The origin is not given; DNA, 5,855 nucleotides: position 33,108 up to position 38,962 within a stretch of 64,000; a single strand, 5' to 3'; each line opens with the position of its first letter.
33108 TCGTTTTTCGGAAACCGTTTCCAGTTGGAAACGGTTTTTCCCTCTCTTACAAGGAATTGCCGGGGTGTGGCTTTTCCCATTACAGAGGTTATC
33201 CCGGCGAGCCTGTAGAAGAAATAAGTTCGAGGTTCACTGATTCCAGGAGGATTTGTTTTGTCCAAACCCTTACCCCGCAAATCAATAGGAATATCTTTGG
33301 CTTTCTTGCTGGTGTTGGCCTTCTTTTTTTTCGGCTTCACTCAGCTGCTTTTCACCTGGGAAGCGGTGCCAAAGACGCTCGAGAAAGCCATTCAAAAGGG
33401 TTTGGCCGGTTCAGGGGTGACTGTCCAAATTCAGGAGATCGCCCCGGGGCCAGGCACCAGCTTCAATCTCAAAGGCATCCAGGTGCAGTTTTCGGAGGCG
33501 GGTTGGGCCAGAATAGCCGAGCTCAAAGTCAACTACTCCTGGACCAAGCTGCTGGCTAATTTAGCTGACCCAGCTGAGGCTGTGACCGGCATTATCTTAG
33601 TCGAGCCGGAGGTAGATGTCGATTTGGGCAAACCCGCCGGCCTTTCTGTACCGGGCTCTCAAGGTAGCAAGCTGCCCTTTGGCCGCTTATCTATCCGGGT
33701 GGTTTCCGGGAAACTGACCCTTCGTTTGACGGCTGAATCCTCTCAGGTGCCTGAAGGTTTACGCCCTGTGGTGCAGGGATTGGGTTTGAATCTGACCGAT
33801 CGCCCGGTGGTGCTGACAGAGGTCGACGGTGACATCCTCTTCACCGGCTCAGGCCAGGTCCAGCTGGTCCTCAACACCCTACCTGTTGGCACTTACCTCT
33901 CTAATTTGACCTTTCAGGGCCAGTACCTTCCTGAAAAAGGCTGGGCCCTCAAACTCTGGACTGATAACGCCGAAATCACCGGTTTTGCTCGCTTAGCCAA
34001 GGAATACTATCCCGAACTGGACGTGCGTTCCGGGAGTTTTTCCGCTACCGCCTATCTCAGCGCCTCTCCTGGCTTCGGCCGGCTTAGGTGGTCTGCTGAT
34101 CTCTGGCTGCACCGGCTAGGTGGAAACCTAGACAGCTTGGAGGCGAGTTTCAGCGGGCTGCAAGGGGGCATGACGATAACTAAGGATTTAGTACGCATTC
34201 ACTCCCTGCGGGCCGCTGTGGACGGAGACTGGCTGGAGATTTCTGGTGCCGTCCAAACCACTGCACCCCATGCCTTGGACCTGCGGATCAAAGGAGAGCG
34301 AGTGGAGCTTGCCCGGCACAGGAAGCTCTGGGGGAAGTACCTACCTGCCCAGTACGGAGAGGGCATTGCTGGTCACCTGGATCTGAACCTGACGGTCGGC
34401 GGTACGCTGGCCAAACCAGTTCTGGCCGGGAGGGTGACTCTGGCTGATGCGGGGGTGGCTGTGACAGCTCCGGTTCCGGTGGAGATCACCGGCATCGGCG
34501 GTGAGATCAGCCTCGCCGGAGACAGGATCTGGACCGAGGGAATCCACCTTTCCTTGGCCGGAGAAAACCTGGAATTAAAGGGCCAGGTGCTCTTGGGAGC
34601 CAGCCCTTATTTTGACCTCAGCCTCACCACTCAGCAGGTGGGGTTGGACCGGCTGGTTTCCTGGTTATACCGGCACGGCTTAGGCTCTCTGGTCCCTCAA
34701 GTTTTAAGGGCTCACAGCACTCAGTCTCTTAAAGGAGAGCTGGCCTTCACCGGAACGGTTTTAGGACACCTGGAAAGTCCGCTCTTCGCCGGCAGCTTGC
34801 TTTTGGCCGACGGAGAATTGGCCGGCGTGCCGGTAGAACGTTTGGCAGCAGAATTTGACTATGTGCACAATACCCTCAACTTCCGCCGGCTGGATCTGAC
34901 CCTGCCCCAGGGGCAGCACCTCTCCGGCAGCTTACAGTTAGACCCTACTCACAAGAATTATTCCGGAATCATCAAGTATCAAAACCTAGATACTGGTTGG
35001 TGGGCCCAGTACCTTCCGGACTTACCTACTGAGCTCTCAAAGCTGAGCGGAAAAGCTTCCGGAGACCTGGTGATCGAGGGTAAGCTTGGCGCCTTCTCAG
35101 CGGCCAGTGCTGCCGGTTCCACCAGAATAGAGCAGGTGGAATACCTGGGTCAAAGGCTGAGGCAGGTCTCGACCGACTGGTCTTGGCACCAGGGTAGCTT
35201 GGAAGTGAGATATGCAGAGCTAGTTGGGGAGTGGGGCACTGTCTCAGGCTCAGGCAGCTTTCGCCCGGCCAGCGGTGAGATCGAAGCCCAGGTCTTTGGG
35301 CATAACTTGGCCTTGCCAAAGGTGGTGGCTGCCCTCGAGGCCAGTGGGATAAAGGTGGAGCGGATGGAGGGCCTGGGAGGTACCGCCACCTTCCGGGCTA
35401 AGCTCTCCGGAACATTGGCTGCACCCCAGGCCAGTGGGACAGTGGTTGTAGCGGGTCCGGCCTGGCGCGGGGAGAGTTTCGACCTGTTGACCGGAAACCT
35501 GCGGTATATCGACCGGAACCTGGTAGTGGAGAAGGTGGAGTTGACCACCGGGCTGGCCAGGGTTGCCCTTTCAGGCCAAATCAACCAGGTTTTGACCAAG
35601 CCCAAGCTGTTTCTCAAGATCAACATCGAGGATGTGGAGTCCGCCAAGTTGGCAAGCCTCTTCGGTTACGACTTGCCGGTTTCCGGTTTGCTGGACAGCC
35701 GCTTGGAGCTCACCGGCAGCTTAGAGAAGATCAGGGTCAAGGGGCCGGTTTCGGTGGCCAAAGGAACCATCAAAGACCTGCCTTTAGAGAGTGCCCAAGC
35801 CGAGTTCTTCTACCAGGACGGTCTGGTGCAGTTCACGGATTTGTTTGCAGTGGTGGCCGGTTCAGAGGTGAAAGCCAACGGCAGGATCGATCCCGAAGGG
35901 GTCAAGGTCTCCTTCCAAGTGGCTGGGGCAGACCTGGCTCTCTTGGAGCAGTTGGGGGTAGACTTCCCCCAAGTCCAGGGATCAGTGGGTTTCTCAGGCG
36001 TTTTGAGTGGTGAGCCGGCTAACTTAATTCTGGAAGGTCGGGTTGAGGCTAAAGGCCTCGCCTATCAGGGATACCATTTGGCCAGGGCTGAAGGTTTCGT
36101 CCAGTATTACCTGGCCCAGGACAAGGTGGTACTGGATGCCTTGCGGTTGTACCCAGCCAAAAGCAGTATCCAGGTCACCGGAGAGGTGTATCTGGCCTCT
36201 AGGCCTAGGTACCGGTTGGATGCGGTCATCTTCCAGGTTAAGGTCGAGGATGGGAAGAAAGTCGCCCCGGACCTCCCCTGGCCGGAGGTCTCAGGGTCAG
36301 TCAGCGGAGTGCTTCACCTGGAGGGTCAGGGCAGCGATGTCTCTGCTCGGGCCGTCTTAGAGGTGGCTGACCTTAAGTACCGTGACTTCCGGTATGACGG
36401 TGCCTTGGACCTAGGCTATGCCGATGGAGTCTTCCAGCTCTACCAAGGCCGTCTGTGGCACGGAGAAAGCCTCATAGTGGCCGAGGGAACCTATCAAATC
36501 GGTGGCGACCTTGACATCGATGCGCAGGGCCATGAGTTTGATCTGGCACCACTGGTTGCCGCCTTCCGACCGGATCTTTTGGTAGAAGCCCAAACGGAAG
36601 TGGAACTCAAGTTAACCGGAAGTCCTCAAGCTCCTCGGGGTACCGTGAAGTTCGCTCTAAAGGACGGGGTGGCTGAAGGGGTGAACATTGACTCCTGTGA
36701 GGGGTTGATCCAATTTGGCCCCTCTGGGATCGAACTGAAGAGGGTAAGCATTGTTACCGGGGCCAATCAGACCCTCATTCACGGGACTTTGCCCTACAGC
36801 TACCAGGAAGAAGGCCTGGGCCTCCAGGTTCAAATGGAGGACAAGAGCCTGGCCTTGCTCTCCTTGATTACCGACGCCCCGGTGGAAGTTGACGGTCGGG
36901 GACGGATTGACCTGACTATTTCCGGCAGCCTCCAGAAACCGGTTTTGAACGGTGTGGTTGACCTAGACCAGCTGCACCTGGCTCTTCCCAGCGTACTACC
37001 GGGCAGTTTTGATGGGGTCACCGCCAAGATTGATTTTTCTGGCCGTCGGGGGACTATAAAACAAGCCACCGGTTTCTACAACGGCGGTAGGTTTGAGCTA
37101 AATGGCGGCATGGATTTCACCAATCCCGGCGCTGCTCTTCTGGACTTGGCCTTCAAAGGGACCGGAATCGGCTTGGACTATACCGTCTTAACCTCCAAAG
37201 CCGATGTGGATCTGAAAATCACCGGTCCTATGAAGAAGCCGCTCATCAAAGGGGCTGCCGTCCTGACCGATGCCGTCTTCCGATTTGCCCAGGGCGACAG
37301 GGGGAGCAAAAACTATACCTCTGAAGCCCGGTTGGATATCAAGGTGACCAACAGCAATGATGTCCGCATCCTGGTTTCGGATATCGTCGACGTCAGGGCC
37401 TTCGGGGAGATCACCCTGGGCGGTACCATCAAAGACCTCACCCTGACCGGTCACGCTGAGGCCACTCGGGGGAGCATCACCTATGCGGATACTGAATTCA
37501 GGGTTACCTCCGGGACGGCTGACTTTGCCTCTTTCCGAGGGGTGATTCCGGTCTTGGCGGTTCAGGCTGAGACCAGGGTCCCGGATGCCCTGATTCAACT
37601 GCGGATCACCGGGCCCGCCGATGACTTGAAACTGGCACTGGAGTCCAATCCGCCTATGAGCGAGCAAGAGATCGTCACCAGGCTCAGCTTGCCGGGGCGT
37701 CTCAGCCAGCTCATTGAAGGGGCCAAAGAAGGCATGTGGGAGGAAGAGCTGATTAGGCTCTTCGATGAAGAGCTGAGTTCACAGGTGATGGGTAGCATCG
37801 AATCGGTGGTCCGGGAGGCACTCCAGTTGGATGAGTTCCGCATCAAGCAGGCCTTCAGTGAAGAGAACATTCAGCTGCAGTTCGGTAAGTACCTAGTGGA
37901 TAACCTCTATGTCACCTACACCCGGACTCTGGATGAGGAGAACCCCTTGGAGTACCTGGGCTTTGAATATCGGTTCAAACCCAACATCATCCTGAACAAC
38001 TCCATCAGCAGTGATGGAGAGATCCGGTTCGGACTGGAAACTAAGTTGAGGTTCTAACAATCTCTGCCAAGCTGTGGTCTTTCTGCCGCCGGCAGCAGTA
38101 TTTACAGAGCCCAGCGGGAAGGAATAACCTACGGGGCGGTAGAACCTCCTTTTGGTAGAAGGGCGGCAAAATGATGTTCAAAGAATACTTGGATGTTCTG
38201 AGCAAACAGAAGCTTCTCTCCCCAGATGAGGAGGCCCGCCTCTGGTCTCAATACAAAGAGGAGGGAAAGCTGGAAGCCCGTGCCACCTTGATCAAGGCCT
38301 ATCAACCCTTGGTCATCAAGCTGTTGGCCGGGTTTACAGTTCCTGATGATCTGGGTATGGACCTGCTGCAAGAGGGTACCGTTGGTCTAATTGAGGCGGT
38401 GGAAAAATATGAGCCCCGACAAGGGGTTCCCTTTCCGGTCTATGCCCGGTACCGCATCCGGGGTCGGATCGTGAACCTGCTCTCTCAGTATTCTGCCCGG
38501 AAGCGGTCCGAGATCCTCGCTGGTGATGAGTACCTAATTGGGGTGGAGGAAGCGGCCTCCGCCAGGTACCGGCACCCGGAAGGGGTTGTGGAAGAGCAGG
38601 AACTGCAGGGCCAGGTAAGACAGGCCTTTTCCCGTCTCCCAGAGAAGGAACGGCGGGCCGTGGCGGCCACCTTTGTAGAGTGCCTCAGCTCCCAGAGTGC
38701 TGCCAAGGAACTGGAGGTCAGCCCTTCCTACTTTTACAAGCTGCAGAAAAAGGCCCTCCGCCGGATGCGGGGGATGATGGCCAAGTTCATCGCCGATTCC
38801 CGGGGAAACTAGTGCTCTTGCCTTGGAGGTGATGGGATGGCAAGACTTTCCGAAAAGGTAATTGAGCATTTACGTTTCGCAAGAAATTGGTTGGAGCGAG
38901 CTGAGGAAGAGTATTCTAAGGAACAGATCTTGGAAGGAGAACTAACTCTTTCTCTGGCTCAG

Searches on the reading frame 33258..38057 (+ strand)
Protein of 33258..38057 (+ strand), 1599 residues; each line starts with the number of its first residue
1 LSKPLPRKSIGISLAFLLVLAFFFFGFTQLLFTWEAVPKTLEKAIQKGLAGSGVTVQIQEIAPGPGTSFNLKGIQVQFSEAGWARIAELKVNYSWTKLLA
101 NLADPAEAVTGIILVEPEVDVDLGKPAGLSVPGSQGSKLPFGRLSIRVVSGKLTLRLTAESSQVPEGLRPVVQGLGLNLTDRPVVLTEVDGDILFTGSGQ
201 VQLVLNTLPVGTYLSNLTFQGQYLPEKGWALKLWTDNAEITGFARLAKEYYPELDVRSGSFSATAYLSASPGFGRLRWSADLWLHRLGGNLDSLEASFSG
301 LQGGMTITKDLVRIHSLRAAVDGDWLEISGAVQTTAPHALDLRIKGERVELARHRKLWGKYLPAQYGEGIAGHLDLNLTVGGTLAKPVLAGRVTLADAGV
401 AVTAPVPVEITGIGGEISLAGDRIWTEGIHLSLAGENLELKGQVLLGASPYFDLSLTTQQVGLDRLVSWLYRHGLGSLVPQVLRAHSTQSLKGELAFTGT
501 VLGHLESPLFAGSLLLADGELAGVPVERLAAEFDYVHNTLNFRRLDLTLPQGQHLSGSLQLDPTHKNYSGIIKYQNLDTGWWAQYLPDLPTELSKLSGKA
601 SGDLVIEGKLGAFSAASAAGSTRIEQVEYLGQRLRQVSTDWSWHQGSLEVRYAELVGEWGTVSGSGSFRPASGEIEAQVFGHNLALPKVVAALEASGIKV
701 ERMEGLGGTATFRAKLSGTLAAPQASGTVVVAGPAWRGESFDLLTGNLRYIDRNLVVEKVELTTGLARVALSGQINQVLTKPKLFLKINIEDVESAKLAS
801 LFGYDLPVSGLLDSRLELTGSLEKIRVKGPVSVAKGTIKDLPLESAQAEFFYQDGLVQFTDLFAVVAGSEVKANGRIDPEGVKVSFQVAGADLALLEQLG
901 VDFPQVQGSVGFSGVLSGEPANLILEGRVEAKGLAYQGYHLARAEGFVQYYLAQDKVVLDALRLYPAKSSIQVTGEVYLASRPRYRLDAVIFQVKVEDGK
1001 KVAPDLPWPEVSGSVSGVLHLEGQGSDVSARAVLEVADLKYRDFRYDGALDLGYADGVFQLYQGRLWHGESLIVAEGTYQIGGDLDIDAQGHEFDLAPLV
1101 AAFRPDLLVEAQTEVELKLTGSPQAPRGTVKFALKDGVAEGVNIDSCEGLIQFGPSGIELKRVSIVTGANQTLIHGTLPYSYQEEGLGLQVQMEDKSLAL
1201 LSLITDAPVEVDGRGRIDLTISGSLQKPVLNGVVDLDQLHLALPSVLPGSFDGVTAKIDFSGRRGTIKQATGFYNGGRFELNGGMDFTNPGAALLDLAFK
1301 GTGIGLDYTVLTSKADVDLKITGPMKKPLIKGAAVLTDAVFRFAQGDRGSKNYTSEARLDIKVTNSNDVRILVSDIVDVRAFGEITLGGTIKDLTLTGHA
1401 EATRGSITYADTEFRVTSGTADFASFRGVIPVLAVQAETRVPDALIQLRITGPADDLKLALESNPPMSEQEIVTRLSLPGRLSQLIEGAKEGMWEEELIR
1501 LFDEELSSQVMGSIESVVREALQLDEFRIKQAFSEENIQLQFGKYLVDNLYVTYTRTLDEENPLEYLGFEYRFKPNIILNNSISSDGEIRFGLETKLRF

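Call 14: search_protein_families(library=pfam, proteins=[window:33258-38057:+], max_evalue=0.001)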
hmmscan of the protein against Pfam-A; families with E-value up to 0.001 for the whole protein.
window:33258-38057:+ (1599 aa): 1 family
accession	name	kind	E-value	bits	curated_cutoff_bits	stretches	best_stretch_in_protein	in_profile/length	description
PF04357.19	TamB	-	3e-42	145.7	22.4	1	1275-1599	9-381/381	TamB, inner membrane protein subunit of TAM complex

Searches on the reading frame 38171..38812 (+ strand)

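Call 14: search_protein_families(library=pfam, proteins=[window:38171-38812:+], max_evalue=0.001)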
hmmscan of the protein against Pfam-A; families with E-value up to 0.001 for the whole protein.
window:38171-38812:+ (213 aa): 3 families
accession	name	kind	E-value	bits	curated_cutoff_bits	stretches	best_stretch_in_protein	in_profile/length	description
PF04542.20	Sigma70_r2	-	3.6e-12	46.3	24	1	40-106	1-67/71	Sigma-70 region 2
PF08281.18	Sigma70_r4_2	-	1.5e-06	28.1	25.7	1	148-195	3-50/54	Sigma-70, region 4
PF04545.22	Sigma70_r4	-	9.5e-05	22.3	24.1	1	152-200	1-49/50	Sigma-70, region 4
